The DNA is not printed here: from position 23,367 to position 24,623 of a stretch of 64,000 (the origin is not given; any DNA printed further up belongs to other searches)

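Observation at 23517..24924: Cobalamin riboswitch controlling an uncharacterised xylose-isomerase-fold TIM-barrel gene, while the adjacent B12/siderophore-type ABC importer has none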

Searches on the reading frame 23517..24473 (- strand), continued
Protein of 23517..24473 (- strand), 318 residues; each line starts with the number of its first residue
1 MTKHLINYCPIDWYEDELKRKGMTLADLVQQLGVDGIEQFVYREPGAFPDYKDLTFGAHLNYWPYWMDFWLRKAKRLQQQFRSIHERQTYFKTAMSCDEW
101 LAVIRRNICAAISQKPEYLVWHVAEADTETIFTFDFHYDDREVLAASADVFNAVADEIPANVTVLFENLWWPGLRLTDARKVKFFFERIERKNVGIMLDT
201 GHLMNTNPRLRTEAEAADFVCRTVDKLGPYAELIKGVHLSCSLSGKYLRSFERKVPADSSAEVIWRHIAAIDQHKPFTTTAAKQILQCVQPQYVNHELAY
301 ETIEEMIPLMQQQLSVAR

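Call 82: list_cluster_members(proteins=[P0130, P0145, P0160, P0175, P0191, P0205, P0220, P0235, P0250, P0265])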
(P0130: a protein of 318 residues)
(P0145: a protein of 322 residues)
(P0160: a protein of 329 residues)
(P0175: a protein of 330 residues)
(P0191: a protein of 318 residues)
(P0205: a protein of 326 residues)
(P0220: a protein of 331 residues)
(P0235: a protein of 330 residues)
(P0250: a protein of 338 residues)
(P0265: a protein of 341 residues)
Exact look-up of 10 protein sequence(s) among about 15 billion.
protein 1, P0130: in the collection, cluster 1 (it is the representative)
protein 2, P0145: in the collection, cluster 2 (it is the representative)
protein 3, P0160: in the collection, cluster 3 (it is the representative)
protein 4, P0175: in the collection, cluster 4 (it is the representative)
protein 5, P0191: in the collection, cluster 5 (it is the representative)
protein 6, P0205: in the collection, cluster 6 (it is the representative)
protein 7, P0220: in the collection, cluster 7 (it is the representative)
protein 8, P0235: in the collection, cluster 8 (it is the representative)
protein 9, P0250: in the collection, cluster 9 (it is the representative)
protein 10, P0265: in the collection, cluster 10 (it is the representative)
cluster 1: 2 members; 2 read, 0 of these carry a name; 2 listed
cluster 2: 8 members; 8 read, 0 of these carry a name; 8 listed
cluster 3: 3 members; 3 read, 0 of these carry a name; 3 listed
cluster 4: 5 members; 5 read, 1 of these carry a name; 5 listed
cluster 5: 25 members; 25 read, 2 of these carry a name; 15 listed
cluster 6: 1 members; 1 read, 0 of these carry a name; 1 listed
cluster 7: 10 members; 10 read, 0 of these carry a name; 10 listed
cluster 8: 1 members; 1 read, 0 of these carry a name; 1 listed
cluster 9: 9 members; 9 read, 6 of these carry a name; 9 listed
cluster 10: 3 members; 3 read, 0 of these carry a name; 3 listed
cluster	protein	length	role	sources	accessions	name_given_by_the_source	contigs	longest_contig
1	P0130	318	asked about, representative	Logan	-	-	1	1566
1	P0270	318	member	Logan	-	-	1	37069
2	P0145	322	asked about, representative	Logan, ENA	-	-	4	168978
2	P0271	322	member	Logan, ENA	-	-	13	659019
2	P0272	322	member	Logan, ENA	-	-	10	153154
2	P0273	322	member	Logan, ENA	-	-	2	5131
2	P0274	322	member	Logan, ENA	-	-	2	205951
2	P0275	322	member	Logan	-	-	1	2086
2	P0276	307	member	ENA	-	-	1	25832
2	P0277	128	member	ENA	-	-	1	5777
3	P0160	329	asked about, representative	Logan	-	-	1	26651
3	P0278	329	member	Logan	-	-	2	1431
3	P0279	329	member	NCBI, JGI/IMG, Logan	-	-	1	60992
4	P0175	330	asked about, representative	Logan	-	-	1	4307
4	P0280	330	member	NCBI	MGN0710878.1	MAG: TIM barrel protein [Anaerovoracaceae bacterium]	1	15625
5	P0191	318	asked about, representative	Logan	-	-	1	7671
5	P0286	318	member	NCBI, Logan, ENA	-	-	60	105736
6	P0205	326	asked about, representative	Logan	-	-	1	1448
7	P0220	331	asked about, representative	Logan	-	-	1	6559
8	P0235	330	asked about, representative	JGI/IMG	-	-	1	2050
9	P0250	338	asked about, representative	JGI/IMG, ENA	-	-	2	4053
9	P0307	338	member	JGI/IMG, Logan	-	hypothetical protein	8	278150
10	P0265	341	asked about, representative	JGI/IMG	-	-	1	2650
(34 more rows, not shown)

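Call 83: find_encoding_contigs(protein=P0286, flank=7000, max_places=1)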
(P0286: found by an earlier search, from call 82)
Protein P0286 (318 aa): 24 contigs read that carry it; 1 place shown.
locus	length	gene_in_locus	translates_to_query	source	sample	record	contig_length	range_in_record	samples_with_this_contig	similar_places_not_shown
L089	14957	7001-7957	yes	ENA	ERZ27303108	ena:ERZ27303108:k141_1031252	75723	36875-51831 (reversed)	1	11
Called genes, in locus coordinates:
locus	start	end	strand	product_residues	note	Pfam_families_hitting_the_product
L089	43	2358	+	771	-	PF00432:Prenyltrans (faint)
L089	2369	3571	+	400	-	PF14478:DUF4430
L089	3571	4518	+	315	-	PF02361:CbiQ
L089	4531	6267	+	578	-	PF02463:SMC_N (weak), PF00005:ABC_tran, PF13555:AAA_29 (faint), PF13304:AAA_21 (weak), PF00005:ABC_tran, PF13304:AAA_21 (weak)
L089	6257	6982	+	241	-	PF07155:ECF-ribofla_trS, PF12822:ECF_trnsprt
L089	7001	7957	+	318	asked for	PF01261:AP_endonuc_2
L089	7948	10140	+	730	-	PF13243:SQHop_cyclase_C (weak)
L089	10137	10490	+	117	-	PF03788:LrgA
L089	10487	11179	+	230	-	PF04172:LrgB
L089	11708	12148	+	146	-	-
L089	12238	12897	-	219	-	PF02254:TrkA_N, PF00107:ADH_zinc_N (faint), PF02080:TrkA_C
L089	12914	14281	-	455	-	PF02386:TrkH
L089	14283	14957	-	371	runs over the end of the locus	-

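Call 84: find_encoding_contigs(protein=P0271, flank=7000, max_places=1)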
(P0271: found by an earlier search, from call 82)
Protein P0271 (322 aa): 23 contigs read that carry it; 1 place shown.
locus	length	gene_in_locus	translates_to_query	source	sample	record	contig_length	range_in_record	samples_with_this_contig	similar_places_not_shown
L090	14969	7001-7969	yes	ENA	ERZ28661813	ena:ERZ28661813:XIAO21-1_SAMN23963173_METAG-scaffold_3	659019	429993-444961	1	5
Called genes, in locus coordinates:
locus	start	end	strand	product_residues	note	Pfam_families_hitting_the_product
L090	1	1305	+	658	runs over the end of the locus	PF00493:MCM (weak), PF01078:Mg_chelatase, PF07728:AAA_5, PF17863:AAA_lid_2, PF26791:AAPxQ, PF00092:VWA, PF13519:VWA_2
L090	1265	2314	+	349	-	PF01497:Peripla_BP_2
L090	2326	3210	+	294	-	PF01497:Peripla_BP_2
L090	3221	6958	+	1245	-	PF02514:CobN-Mg_chel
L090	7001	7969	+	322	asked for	PF01261:AP_endonuc_2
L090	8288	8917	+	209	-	PF01618:MotA_ExbB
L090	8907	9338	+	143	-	PF02472:ExbD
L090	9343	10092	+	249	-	PF03544:TonB_C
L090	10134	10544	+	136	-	PF03544:TonB_C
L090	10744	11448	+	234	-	PF00590:TP_methylase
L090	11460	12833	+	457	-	PF01656:CbiA, PF13500:AAA_26, PF07685:GATase_3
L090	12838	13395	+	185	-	PF02572:CobA_CobO_BtuR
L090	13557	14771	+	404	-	PF00696:AA_kinase, PF01842:ACT, PF22468:ACT_9, PF13840:ACT_7, PF22468:ACT_9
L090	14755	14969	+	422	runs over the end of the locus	PF00278:Orn_DAP_Arg_deC, PF02784:Orn_Arg_deC_N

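Call 85: find_encoding_contigs(protein=P0307, flank=7000, max_places=1)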
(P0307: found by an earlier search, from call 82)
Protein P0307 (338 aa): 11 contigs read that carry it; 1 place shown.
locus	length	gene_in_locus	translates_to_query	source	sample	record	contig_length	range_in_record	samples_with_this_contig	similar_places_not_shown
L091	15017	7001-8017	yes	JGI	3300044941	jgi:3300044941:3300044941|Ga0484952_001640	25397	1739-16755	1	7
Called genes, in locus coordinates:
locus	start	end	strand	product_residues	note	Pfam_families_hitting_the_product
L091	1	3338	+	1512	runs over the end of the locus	PF02514:CobN-Mg_chel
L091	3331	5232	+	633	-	PF07728:AAA_5 (weak), PF01078:Mg_chelatase, PF17863:AAA_lid_2, PF26791:AAPxQ (weak), PF00092:VWA, PF13519:VWA_2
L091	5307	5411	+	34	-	-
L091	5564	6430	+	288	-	PF13489:Methyltransf_23 (weak), PF00398:RrnaAD (weak), PF01209:Ubie_methyltran (weak), PF13847:Methyltransf_31, PF08241:Methyltransf_11, PF08242:Methyltransf_12 (weak), PF13649:Methyltransf_25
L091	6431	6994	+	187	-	PF24724:DUF7676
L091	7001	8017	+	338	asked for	-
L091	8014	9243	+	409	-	PF01497:Peripla_BP_2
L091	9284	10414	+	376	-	PF01032:FecCD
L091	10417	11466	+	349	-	PF00005:ABC_tran, PF13304:AAA_21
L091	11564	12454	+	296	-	PF02572:CobA_CobO_BtuR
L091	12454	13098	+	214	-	PF01955:CbiZ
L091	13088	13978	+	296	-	PF03186:CobD_Cbib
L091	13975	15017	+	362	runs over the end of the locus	PF00155:Aminotran_1_2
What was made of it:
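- L091 has TIM together with BtuR, CbiZ, CbiB and a CobD-type gene (call 85).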

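Call 89: search_dna_similar(query=window:23517-24473:-, collection=plasmids, mode=protein, max_evalue=10, max_rows=40)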
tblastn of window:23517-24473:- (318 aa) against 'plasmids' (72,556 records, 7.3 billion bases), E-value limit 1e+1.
Records with a match: 4; places in all: 4; records where one place covers at least 80% of the query: 2.
Best place of each record, by identity: <60% 4.
By first word of the organism name: Fusobacterium 1; Acetoanaerobium 1; Allorhizobium 1; Haloferax 1.
By predicted mobility (MOB-suite, as given by PLSDB): non-mobilizable 4.
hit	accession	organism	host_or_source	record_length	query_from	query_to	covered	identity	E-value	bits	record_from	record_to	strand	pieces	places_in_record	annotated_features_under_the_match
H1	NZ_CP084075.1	Fusobacterium vincentii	-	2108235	12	318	97%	30.5%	6e-47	176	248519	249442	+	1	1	none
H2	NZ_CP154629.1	Acetoanaerobium noterae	cell culture,Sludge of a digestion ...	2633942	3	315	98%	26.8%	7e-32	132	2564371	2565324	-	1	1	none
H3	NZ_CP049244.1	Allorhizobium pseudoryzae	cell culture,soil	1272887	164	301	43%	26.4%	1e+0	39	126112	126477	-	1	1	none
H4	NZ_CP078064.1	Haloferax larsenii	Cell culture,Salt Lake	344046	118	215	31%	31.0%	7e-1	39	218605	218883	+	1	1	hypothetical protein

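Call 90: get_annotated_region(hit=H1, flank=9000)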
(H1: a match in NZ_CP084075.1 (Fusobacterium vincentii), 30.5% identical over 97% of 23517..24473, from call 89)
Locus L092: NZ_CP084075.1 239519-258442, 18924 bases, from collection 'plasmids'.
description: Fusobacterium vincentii strain SB055 plasmid pSB055A, complete sequence
organism: Fusobacterium vincentii (NCBI taxid 155615)
taxonomy: Bacteria; Fusobacteriota; Fusobacteriia; Fusobacteriales; Fusobacteriaceae; Fusobacterium; Fusobacterium vincentii
host: -; source: -; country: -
typing (MOB-suite, as given by PLSDB): non-mobilizable
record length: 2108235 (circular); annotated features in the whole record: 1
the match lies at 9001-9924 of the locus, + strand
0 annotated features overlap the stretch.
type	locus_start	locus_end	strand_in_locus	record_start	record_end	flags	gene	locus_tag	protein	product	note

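Call 91: get_annotated_region(hit=H2, flank=9000)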
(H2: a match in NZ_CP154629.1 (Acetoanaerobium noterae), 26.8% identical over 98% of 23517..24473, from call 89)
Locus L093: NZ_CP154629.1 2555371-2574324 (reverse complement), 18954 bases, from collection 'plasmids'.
description: Acetoanaerobium noterae strain DSL2 plasmid pTPELB2, complete sequence
organism: Acetoanaerobium noterae (NCBI taxid 745369)
taxonomy: Bacteria; Bacillota; Clostridia; Peptostreptococcales; Filifactoraceae; Acetoanaerobium; Acetoanaerobium noterae
host: -; source: cell culture,Sludge of a digestion tower of a wastewater treatment plant; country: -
typing (MOB-suite, as given by PLSDB): non-mobilizable
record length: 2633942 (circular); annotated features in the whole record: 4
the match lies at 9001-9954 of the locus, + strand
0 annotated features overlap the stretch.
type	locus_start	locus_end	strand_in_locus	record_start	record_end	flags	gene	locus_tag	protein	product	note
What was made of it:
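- Tried and rejected: A permissive tblastn against plasmids, run to find an annotated CbiR, found only two more family members in unannotated chromosome-sized records (calls 89-91).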

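Call 94: search_protein_families(library=pfam, proteins=[L092:5933-7237:+, L092:7367-7924:+, L092:7925-8671:+, L092:10496-12214:+, L092:12394-12879:+, L093:5810-7618:+, L093:10060-10755:+, L093:10818-11735:+, L093:11719-12828:+, L093:12858-13559:+], max_evalue=0.0001)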
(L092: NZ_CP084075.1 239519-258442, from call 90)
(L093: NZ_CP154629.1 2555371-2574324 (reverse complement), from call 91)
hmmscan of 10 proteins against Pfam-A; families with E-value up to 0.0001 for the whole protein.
L092:5933-7237:+ (434 aa): 4 families
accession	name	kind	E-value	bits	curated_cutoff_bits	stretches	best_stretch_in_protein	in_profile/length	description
PF00113.28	Enolase_C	-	1e-130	435.8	21.5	1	141-430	3-294/296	Enolase, C-terminal TIM barrel domain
PF03952.21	Enolase_N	-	6.2e-62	208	35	1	4-134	1-131/131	Enolase, N-terminal domain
PF13378.12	MR_MLE_C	-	5.7e-08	33.2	29.4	1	207-394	14-177/219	Enolase C-terminal domain-like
PF07476.17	MAAL_C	-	6.4e-07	29.2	27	1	307-393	134-221/249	Methylaspartate ammonia-lyase C-terminus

L092:7367-7924:+ (185 aa): 1 family
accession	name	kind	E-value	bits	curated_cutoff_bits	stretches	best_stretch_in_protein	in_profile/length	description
PF05962.17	HutD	-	3e-23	83.3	25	1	11-150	5-146/181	HutD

L092:7925-8671:+ (248 aa): 1 family
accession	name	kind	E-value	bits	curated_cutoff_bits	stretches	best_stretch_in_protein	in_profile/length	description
PF03883.20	H2O2_YaaD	-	4.7e-66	223.1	29.6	1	1-234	1-235/236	Peroxide stress protein YaaA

L092:10496-12214:+ (572 aa): 0 families

L092:12394-12879:+ (161 aa): 0 families

L093:5810-7618:+ (602 aa): 6 families
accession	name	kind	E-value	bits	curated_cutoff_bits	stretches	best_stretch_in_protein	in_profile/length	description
PF09382.16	RQC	-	1.2e-38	131.9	23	1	401-511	2-112/114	RQC domain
PF00270.35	DEAD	-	1.2e-27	97.1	26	1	19-179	3-164/167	DEAD/DEAH box helicase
PF00271.37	Helicase_C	-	2.5e-27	95.7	23.5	1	214-323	2-110/110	Helicase conserved C-terminal domain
PF00570.28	HRDC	-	1.5e-21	76.5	23.8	1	532-597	3-68/68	HRDC domain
PF16124.10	RecQ_Zn_bind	-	4.2e-17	63.1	25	1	335-397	2-65/66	RecQ zinc-binding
PF04851.21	ResIII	-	4.6e-05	23.8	22.5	0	16-175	4-162/164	Type III restriction enzyme, res subunit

L093:10060-10755:+ (231 aa): 1 family
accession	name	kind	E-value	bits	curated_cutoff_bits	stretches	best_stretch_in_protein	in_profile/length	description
PF01553.26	Acyltransferase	-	1.3e-24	86.9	23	1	36-162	3-132/132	Acyltransferase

L093:10818-11735:+ (305 aa): 3 families
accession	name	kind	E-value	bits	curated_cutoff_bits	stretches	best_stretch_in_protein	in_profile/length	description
PF00730.31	HhH-GPD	-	1.4e-16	61.2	26.2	1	132-285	1-106/108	HhH-GPD superfamily base excision DNA repair protein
PF07934.18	OGG_N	-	2.1e-09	38.1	23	1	20-131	17-115/115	8-oxoguanine DNA glycosylase, N-terminal domain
PF06029.17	AlkA_N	-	7.2e-06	26.7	26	1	16-124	8-116/118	AlkA N-terminal domain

L093:11719-12828:+ (369 aa): 1 family
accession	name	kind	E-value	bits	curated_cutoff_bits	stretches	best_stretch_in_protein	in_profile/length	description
PF12725.13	DUF3810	-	1.8e-100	336.7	28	1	49-364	1-311/311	Protein of unknown function (DUF3810)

L093:12858-13559:+ (233 aa): 2 families
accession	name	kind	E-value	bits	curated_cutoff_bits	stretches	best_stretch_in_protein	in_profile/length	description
PF00440.29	TetR_N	-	1.5e-16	60.4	24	1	37-83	1-47/47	Bacterial regulatory proteins, tetR family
PF21303.2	TetR_C_39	-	1.8e-11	44.9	27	1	127-208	9-89/92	Tetracyclin repressor-like, C-terminal domain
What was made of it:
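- RecQ and an OGG-type glycosylase flank the Acetoanaerobium homologue (call 94).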
